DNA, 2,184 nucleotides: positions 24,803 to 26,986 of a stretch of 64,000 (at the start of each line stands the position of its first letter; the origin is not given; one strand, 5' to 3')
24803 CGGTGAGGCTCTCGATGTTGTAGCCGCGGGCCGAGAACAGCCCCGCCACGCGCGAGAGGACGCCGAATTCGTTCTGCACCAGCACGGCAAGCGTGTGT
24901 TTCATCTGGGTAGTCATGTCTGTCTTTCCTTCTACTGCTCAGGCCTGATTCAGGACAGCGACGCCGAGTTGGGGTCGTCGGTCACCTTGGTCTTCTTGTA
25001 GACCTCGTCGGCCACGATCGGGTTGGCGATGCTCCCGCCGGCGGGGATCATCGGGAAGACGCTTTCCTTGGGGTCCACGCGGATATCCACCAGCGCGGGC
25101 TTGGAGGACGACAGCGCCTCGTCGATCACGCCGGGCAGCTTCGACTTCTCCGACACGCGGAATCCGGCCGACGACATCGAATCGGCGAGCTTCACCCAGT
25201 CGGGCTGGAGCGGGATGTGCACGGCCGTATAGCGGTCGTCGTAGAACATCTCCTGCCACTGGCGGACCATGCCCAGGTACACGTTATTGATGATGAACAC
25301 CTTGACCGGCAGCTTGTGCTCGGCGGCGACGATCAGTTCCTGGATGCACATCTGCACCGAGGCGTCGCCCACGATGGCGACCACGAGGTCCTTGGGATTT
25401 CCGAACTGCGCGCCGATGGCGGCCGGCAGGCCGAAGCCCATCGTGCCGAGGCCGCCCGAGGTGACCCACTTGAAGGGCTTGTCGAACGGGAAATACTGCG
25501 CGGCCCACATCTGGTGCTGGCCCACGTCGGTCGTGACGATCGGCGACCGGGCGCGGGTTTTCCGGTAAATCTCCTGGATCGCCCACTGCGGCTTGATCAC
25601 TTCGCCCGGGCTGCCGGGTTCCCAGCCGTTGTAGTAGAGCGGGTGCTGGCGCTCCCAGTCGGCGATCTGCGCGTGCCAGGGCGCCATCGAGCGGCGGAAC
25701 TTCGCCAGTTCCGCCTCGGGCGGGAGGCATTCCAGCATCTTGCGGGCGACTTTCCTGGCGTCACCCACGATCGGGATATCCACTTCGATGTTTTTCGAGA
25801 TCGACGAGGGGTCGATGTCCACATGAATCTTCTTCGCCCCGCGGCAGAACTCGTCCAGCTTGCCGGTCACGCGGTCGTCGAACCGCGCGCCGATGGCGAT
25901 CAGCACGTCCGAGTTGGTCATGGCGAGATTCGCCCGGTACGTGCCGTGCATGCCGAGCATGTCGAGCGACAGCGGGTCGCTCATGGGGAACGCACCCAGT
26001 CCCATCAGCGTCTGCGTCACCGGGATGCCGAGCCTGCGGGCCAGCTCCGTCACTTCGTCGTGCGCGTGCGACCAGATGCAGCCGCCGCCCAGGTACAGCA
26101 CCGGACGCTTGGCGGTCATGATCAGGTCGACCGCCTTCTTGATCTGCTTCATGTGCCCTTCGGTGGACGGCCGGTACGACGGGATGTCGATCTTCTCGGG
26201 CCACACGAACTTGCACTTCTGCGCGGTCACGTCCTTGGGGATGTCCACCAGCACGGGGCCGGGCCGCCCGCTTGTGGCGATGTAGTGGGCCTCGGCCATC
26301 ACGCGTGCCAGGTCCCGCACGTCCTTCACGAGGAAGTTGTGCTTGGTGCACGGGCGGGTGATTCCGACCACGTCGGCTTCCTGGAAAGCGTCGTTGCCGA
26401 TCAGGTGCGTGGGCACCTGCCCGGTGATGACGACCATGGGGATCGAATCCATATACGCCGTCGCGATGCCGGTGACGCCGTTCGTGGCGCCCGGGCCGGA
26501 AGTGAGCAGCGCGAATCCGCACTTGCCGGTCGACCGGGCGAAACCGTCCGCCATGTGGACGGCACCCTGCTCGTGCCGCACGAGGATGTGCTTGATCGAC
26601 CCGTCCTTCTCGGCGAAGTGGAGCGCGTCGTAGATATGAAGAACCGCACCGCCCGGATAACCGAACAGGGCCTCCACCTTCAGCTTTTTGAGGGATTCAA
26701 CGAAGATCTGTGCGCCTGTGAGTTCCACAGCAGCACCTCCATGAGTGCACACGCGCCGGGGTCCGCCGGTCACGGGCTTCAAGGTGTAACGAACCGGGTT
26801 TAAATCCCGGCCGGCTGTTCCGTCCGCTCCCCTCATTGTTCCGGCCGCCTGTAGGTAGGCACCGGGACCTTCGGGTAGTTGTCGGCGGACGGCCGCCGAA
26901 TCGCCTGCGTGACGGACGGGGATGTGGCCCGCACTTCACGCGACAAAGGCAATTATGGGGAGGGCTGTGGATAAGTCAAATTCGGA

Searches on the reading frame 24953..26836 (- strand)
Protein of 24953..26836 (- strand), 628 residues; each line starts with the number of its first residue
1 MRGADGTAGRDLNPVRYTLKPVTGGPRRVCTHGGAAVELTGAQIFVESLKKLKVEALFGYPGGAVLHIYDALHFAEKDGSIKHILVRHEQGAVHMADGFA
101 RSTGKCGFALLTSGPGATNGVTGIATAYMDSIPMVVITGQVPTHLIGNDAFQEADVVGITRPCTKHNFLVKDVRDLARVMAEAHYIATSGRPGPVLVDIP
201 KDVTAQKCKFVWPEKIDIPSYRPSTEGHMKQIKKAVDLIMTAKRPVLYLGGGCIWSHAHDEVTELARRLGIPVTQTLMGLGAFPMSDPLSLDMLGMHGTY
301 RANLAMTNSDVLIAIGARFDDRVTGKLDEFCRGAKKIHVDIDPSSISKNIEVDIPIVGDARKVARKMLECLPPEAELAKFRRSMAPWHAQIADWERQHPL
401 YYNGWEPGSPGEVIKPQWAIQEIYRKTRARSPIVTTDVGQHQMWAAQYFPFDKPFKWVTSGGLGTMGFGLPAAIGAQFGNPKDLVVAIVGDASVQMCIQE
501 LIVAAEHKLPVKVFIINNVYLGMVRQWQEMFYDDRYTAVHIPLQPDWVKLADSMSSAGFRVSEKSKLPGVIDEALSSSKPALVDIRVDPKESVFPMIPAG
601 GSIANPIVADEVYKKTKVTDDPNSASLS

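Call 69: search_protein_families(library=ncbifam, max_evalue=1e-10, proteins=[window:24953-26836:-])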
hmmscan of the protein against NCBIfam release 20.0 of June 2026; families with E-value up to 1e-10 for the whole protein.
window:24953-26836:- (628 aa): 51 families (the best 25 are shown)
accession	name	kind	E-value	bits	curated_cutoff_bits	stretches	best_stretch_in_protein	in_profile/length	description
TIGR00118.1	acolac_lg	equivalog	6.8e-243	807.2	538.35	1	39-605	1-552/557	biosynthetic-type acetolactate synthase large subunit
NF006319.0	PRK08527.1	equivalog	1.3e-233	776.5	905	1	38-610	3-561/565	acetolactate synthase large subunit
NF006581.0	PRK09107.1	equivalog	7.3e-230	764.3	974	1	37-614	9-580/595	acetolactate synthase 3 large subunit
NF004710.0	PRK06048.1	equivalog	2e-227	756.1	976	1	36-605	5-555/561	acetolactate synthase large subunit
NF005651.0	PRK07418.1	subfamily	2.1e-222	739.7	942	1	36-611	16-583/617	acetolactate synthase large subunit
NF005409.0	PRK06965.1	equivalog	4.2e-220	732.1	1035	1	35-608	17-582/587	acetolactate synthase 3 catalytic subunit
NF005058.0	PRK06466.1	equivalog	6.9e-220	731.4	951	1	39-604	4-564/574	acetolactate synthase 3 large subunit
NF005824.0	PRK07710.1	equivalog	5.5e-215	715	976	1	38-602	16-563/573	acetolactate synthase large subunit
NF005860.0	PRK07789.1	equivalog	5.5e-213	708.7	881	1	35-607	30-598/615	acetolactate synthase large subunit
NF005228.0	PRK06725.1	equivalog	5.9e-211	701.6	991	1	37-601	14-559/571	acetolactate synthase large subunit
NF006525.0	PRK08979.1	equivalog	1.2e-207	690.9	1084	1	38-604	3-562/572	acetolactate synthase 3 large subunit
NF005936.0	PRK07979.1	equivalog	4.2e-206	685.7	1080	1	39-604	4-564/574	acetolactate synthase 3 large subunit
NF004919.0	PRK06276.1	equivalog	3e-204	679.6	866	1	40-618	2-568/582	acetolactate synthase large subunit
NF005364.0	PRK06882.1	equivalog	1.5e-203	677.3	1083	1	38-609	3-567/574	acetolactate synthase 3 large subunit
NF006524.0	PRK08978.1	equivalog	1.6e-186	620.9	738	1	40-602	2-539/548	acetolactate synthase 2 catalytic subunit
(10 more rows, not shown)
